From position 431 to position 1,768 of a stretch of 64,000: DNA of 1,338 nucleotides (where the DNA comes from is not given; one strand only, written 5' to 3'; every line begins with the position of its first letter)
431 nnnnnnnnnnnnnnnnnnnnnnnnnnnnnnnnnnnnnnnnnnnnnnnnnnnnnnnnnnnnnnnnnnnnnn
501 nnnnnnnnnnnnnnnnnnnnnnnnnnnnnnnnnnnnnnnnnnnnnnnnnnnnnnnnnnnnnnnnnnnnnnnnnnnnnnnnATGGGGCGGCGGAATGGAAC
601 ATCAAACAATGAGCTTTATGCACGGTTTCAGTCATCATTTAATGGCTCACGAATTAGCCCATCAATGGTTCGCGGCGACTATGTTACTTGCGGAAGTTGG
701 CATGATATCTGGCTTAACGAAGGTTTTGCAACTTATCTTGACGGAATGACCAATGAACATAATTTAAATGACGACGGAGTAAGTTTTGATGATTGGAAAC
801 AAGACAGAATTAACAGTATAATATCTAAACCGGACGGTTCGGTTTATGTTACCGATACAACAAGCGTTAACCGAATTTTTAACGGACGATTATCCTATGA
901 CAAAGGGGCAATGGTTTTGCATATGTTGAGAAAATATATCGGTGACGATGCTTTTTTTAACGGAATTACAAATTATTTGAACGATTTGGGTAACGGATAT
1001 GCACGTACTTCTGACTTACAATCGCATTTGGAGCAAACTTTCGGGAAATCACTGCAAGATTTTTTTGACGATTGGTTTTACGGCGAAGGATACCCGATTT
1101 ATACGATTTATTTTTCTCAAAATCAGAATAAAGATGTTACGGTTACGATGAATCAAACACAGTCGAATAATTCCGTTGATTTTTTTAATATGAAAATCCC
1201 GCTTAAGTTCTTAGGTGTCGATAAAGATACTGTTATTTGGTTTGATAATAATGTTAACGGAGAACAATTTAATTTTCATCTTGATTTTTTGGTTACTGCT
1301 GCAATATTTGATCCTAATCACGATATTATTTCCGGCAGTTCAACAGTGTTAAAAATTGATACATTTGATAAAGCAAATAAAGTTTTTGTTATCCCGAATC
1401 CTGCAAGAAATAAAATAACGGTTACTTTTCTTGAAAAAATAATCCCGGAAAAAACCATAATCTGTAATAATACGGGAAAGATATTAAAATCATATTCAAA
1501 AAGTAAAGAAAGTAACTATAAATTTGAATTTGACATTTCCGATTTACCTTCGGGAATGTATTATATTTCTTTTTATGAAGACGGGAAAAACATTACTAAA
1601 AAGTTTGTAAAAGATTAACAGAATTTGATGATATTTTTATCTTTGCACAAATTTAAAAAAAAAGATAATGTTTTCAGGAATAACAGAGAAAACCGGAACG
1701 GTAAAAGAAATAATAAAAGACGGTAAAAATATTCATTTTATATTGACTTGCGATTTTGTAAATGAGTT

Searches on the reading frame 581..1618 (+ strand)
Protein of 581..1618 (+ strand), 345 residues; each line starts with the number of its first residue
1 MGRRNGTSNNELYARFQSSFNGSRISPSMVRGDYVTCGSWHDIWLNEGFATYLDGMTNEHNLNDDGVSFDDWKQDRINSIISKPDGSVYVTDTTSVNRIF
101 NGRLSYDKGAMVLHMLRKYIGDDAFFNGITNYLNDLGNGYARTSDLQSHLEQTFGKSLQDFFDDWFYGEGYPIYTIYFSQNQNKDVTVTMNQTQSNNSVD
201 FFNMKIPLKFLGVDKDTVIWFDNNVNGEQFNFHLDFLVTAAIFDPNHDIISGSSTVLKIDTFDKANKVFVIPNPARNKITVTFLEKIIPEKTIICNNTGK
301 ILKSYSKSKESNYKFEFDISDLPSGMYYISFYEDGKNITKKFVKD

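Call 31: search_protein_families(library=pfam, proteins=[window:581-1618:+], max_evalue=0.001)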
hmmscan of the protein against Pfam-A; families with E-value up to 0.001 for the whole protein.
window:581-1618:+ (345 aa): 2 families
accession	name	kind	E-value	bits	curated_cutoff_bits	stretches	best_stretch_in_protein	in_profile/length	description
PF01433.26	Peptidase_M1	-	1.5e-24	87.3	27.7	1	32-165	81-218/218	Peptidase family M1 domain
PF18962.6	Por_Secre_tail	-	6.1e-11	42.9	27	1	271-343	2-74/75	Secretion system C-terminal sorting domain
